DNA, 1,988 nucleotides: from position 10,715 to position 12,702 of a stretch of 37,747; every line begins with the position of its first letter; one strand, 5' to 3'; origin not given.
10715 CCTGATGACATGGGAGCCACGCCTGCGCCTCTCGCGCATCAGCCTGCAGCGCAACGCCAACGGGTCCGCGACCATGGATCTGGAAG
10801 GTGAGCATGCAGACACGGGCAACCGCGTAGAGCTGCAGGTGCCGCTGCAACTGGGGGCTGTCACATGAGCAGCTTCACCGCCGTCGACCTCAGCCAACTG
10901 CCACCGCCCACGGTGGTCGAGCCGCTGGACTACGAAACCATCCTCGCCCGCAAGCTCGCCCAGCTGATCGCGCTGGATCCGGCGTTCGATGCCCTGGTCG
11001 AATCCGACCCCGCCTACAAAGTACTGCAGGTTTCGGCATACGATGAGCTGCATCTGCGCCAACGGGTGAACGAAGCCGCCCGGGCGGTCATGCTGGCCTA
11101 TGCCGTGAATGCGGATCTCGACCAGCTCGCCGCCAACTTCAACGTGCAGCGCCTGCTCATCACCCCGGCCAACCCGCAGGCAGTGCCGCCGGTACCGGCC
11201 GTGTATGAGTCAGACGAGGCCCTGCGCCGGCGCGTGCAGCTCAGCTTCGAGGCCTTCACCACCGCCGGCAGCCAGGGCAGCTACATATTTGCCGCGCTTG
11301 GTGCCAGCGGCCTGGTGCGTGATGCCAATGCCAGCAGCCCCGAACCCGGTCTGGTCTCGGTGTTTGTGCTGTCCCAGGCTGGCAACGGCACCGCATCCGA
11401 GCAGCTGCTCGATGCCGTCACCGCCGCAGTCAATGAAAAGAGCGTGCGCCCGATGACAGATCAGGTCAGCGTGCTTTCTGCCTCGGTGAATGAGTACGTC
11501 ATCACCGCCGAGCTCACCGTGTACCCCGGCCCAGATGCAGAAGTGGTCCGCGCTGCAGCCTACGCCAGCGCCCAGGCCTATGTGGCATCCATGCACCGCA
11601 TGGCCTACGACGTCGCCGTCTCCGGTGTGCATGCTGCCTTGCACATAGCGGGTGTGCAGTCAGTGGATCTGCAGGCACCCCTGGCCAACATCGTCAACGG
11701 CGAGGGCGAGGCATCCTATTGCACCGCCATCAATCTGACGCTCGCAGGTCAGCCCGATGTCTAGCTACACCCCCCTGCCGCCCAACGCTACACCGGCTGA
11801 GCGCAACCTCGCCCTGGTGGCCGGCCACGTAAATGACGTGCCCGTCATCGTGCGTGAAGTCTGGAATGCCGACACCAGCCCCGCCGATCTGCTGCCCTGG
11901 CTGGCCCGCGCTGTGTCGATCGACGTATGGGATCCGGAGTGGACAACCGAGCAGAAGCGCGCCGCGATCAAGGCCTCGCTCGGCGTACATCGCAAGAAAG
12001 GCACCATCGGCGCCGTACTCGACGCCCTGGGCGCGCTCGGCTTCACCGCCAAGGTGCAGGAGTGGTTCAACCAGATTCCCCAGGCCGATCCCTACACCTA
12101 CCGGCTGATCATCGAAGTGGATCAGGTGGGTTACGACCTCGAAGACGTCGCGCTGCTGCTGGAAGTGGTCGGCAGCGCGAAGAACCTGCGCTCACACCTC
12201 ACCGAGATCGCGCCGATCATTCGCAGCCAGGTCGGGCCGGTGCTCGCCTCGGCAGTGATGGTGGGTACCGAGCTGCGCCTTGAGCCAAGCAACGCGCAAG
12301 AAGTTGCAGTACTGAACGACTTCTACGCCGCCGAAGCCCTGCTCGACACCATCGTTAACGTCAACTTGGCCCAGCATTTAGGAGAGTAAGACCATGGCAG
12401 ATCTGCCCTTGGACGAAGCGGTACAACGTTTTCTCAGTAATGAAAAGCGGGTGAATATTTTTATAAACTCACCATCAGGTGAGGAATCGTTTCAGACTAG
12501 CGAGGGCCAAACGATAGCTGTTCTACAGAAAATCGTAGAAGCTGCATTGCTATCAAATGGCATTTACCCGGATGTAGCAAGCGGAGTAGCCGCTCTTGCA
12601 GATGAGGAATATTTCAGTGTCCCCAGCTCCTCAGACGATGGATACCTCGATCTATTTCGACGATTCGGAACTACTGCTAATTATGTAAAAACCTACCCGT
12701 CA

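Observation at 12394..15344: AT-rich two-gene island inserted between baseplate gene I and tail-fibre gene H: a second receptor-binding set in a P2-type tail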

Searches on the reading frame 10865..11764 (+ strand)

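Call 3: search_protein_families(library=pfam, proteins=[window:10865-11764:+], max_evalue=0.01)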
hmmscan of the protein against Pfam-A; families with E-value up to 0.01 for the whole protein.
window:10865-11764:+ (299 aa): 1 family
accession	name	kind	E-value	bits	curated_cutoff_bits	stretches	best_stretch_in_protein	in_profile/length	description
PF04865.19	Baseplate_J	-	1.3e-23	84.1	21.1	1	115-257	113-254/255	Baseplate J-like protein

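Call 4: search_protein_families(library=phrogs, proteins=[window:10865-11764:+], max_evalue=0.01)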
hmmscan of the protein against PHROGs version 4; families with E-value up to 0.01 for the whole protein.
window:10865-11764:+ (299 aa): 4 families
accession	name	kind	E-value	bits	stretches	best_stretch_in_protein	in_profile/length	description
phrog_4226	-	tail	6.7e-79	265.4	1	72-296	2-226/228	baseplate protein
phrog_6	-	tail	4.8e-67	227.9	1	1-295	50-407/548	baseplate wedge subunit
phrog_14699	-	unknown function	3.3e-16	60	1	241-295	2-56/59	-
phrog_1608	-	tail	6.7e-14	52.8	1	115-285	8-182/192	tail protein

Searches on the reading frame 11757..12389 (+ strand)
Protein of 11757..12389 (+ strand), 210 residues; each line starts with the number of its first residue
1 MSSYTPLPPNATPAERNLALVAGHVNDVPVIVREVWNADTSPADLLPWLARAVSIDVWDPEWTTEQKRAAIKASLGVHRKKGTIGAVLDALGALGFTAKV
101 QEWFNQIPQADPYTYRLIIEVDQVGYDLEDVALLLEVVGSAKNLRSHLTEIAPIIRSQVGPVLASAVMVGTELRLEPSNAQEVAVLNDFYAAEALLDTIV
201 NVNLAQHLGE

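Call 3: search_protein_families(library=pfam, proteins=[window:11757-12389:+], max_evalue=0.01)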
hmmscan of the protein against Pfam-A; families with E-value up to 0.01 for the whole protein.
window:11757-12389:+ (210 aa): 1 family
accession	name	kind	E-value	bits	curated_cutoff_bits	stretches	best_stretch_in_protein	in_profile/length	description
PF09684.15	Tail_P2_I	-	8.1e-43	146.1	20.6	1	7-145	1-139/139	Phage tail protein (Tail_P2_I)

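Call 4: search_protein_families(library=phrogs, proteins=[window:11757-12389:+], max_evalue=0.01)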
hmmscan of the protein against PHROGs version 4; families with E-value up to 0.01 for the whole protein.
window:11757-12389:+ (210 aa): 7 families
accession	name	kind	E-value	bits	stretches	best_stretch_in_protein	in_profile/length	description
phrog_48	-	tail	1.4e-59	203.5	1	2-196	12-206/478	tail protein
phrog_9915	-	unknown function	1.2e-26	93.4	1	7-149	814-958/1813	-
phrog_5726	-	tail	2.3e-25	90.8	1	7-119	8-124/249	tail protein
phrog_14404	-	tail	2.7e-19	70.6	1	48-161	60-167/363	baseplate protein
phrog_34934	-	tail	5.5e-18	66.1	1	7-95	11-100/413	tail protein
phrog_29945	-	unknown function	4e-13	50.3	1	22-118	114-209/369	-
phrog_19272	-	unknown function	6.9e-05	23.4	1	7-99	8-101/288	-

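Call 30: find_related_loci(query=window:11757-12389:+, collection=genome_contigs, flank=7000)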
Query window:11757-12389:+ (210 aa) in genome_contigs; peptide patterns used: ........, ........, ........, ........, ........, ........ (x = any residue, [..] = any of these).
116 stretches matched a pattern; 3 encode a relative of the query (tblastn E <= 1e-3); 2 distinct loci.
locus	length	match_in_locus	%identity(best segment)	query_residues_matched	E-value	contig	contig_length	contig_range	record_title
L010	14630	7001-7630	97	1-210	1e-135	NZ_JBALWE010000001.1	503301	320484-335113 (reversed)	MAG: Halopseudomonas sp. isolate 6NakV-09 NODE_1_length_503301_cov_9.506683, whole genome shotgun sequence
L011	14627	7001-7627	78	1-209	1e-107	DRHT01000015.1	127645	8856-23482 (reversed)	MAG TPA_asm: Halopseudomonas sabulinigri isolate HyVt-376 HyVt-376_k145_269311, whole genome shotgun sequence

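Call 31: find_related_loci(query=window:11757-12389:+, collection=viral_contigs, flank=7000)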
Query window:11757-12389:+ (210 aa) in viral_contigs; peptide patterns used: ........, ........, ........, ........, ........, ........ (x = any residue, [..] = any of these).
12 stretches matched a pattern; 4 encode a relative of the query (tblastn E <= 1e-3); 4 distinct loci.
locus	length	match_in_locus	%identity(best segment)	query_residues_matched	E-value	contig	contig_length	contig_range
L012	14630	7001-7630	94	1-210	2e-132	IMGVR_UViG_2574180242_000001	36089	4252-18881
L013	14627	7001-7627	78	1-209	9e-107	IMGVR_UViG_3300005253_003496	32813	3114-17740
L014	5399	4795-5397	74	1-201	2e-98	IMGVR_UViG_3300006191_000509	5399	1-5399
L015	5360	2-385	90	82-210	9e-72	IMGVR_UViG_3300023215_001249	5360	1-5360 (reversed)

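Call 39: search_protein_families(library=pfam, proteins=[L010:7638-9557:+, L010:9559-10386:+, L011:7630-9342:+, L012:7638-10847:+, L015:393-3221:+], max_evalue=0.01)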
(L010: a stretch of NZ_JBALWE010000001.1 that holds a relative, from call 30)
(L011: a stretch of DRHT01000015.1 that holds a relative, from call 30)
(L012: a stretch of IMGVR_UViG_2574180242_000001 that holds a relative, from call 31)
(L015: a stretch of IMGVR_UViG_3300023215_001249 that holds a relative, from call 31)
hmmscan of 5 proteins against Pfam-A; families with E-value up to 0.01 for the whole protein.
L010:7638-9557:+ (639 aa): 1 family
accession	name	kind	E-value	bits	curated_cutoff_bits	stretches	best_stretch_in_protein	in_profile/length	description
PF15892.11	BNR_4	-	0.00061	19.7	27.3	1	296-403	37-135/272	BNR repeat-containing family member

L010:9559-10386:+ (275 aa): 0 families

L011:7630-9342:+ (570 aa): 1 family
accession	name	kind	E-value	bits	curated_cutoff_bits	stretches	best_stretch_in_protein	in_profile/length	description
PF12708.12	Pect-lyase_RHGA_epim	-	0.0032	17.8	27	1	98-123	1-26/213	Rhamnogalacturonase A/epimerase, pectate lyase-like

L012:7638-10847:+ (1069 aa): 0 families

L015:393-3221:+ (942 aa): 0 families

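Call 93: search_protein_families(library=ncbifam, proteins=[L012:7638-10847:+, L015:393-3221:+, L011:7630-9342:+, L010:7638-9557:+, L010:9559-10386:+], max_evalue=0.01)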
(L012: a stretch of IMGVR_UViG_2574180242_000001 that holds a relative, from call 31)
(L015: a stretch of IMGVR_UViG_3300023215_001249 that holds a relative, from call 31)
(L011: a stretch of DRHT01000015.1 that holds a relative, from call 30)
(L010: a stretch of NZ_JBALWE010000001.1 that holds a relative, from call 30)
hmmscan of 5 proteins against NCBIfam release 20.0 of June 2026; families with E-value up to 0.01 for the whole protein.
L012:7638-10847:+ (1069 aa): 0 families

L015:393-3221:+ (942 aa): 1 family
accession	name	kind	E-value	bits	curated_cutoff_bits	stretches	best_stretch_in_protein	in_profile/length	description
NF041903.1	exo-PATE_PelX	equivalog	0.0013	17.1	1490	1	501-573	389-458/734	pectate disaccharide-lyase PelX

L011:7630-9342:+ (570 aa): 0 families

L010:7638-9557:+ (639 aa): 0 families

L010:9559-10386:+ (275 aa): 0 families

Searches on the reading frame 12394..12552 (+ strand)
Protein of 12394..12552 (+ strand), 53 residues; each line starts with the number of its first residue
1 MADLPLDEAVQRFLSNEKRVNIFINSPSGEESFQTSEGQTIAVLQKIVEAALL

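Call 55: find_related_loci(query=A4, collection=viral_contigs, flank=6000)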
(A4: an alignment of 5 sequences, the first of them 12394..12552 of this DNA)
Query A4 (53 aa) in viral_contigs; peptide patterns used: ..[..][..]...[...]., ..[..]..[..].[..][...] (x = any residue, [..] = any of these).
49 stretches matched a pattern; 3 encode a relative of the query (tblastn E <= 1e-3); 3 distinct loci.
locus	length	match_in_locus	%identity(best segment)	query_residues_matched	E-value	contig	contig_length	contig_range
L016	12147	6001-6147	67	1-49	3e-22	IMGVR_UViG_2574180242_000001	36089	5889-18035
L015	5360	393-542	52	1-50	2e-15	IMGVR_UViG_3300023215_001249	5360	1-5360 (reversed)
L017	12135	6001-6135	42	1-44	8e-10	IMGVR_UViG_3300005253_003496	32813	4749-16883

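Call 69: search_protein_representatives(protein=window:12394-12552:+)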
Query: 53 residues. Proteins with E-value up to 0.001 (for the whole library): 21; up to 1e-10: 7; up to 1e-30: 0. The best 21 are listed.
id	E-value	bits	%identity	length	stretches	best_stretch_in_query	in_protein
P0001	2.0e-23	95.3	100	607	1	1-53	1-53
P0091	2.4e-15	70.4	35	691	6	11-42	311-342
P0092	1.6e-12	61.7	65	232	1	1-51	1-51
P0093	1.9e-12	61.5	64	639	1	1-50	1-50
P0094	1.1e-11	59.2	60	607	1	1-52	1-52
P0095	3.7e-11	57.5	55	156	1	1-51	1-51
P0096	8.6e-11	56.4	61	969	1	1-51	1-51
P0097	5.2e-08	47.8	52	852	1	1-50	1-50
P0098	9.4e-08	47.0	49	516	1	1-51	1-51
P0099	1.3e-07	46.7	51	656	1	1-51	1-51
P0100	1.7e-07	46.3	54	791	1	1-48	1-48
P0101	1.7e-07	46.3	54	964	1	1-48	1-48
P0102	2.6e-07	45.7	54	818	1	1-48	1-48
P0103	5.4e-06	41.6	35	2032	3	19-45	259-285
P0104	4.5e-05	38.8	50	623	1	1-46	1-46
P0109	7.9e-04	35.0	51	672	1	1-48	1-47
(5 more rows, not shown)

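Call 70: search_protein_families(library=pfam, proteins=[P0093, P0094, P0096, P0097, P0098, P0099, P0100, P0101, P0102, P0104], max_evalue=0.01)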
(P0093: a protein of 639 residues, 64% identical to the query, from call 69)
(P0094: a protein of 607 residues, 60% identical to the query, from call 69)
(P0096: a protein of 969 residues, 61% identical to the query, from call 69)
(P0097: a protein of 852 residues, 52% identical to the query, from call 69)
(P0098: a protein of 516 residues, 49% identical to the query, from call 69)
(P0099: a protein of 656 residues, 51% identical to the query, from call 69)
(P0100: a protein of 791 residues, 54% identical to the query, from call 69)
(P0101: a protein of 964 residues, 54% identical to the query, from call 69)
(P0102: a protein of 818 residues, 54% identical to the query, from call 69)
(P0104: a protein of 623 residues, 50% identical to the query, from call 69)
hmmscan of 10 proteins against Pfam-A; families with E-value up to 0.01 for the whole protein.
P0093 (639 aa): 1 family
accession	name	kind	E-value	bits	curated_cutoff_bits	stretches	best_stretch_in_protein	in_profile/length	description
PF15892.11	BNR_4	-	0.00061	19.7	27.3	1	296-403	37-135/272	BNR repeat-containing family member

P0094 (607 aa): 2 families
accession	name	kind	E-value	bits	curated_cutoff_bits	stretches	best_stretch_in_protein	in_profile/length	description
PF13472.12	Lipase_GDSL_2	-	3.5e-06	28.1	32.9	1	435-587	39-177/178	GDSL-like Lipase/Acylhydrolase family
PF00657.28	Lipase_GDSL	-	0.004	17.8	23.6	0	315-593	2-208/208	GDSL-like Lipase/Acylhydrolase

P0096 (969 aa): 1 family
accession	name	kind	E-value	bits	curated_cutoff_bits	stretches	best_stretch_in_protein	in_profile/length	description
PF13472.12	Lipase_GDSL_2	-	2e-11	45.1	32.9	1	817-932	34-157/178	GDSL-like Lipase/Acylhydrolase family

P0097 (852 aa): 1 family
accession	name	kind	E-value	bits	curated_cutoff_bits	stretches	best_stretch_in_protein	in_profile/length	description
PF22424.2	HK620_9_C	-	0.007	16.9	27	0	381-432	28-77/80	HK620, Tail spike protein, C-terminal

P0098 (516 aa): 1 family
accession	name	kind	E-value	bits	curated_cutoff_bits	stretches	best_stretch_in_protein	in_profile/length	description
PF03629.24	SASA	-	4.7e-17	62.8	24.8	1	265-507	3-223/226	Carbohydrate esterase, sialic acid-specific acetylesterase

P0099 (656 aa): 1 family
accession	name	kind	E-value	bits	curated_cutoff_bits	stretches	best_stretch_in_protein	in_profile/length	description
PF03629.24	SASA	-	0.0068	16.5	24.8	0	387-514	105-222/226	Carbohydrate esterase, sialic acid-specific acetylesterase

P0100 (791 aa): 0 families

P0101 (964 aa): 0 families

P0102 (818 aa): 0 families

P0104 (623 aa): 0 families

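Call 72: find_encoding_contigs(protein=P0098, flank=5000, max_places=1)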
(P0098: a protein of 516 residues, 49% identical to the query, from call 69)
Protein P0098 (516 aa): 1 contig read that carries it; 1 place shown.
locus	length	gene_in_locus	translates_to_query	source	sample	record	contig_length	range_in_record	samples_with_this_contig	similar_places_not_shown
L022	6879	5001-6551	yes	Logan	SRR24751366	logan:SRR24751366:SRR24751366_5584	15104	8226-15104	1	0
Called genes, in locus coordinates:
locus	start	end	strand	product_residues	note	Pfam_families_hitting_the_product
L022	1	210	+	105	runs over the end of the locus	PF05449:Phage_holin_3_7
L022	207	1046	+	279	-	PF01471:PG_binding_1, PF09374:PG_binding_3 (faint), PF11860:Muramidase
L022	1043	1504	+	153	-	-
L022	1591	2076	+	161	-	PF06891:P2_Phage_GpR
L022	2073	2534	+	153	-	PF05069:Phage_tail_S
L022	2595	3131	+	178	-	PF04717:Phage_base_V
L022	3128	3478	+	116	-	PF04965:GPW_gp25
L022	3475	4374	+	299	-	PF26776:Baseplate_J_N, PF26078:Baseplate_J_M, PF26079:Baseplate_J_C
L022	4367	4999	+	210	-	PF09684:Tail_P2_I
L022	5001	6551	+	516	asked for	PF03629:SASA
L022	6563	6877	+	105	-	?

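Call 73: find_encoding_contigs(protein=P0100, flank=5000, max_places=1)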
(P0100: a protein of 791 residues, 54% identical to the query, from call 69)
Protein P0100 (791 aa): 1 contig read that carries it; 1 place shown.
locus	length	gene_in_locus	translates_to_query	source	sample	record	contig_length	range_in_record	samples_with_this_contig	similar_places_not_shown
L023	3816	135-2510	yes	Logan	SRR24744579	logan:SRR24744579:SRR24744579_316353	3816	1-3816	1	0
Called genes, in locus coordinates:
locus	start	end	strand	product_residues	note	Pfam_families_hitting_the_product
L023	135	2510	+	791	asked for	-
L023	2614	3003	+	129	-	-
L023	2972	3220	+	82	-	PF23793:LysC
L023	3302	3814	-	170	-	?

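Call 74: find_encoding_contigs(protein=P0109, flank=5000, max_places=1)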
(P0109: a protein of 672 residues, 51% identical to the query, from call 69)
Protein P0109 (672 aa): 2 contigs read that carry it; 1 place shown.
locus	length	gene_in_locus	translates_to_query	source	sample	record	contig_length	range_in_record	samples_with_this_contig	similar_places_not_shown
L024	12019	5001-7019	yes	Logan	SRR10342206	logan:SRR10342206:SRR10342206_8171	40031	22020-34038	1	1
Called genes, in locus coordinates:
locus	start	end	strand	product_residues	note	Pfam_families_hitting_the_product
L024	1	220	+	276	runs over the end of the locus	PF09356:Phage_BR0599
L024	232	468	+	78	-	-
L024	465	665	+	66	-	-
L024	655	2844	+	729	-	PF13550:Phage-tail_3 (weak)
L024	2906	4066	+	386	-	PF11860:Muramidase, PF01471:PG_binding_1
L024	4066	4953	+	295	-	-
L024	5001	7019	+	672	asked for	-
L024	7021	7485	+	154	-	-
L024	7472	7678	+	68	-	-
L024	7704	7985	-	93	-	-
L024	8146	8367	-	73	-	-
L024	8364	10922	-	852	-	PF01555:N6_N4_Mtase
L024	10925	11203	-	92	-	-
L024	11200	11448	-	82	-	-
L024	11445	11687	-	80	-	-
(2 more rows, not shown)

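Call 100: find_related_loci(query=A5, collection=metagenome_contigs, flank=4500)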
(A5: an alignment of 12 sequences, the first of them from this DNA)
Query A5 (52 aa) in metagenome_contigs; peptide patterns used: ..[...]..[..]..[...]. (x = any residue, [..] = any of these).
562 stretches matched a pattern; 24 encode a relative of the query (tblastn E <= 1e-3); 24 distinct loci.
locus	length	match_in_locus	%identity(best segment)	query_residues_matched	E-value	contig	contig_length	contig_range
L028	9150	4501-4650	56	1-50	1e-17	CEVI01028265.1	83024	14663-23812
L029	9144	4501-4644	52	1-48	5e-16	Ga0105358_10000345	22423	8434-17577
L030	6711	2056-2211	50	1-52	8e-16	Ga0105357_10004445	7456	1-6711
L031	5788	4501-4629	46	1-46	1e-10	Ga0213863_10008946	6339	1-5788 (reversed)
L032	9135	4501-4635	44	1-48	1e-10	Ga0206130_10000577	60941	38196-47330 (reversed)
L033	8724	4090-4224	44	1-48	1e-10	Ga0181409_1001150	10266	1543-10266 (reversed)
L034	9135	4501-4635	44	1-48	1e-10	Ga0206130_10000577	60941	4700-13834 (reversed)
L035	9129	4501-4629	46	1-46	3e-10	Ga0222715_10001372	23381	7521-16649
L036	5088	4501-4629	46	1-46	4e-10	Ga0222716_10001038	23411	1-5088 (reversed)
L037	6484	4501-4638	45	1-49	7e-10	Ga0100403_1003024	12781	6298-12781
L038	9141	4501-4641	42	1-50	2e-9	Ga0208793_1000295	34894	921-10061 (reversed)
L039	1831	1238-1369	42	1-45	3e-9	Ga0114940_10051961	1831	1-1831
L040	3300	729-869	42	1-48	4e-9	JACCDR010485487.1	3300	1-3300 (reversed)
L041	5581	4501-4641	42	1-50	4e-9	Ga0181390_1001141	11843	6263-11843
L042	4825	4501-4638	41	1-49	1e-8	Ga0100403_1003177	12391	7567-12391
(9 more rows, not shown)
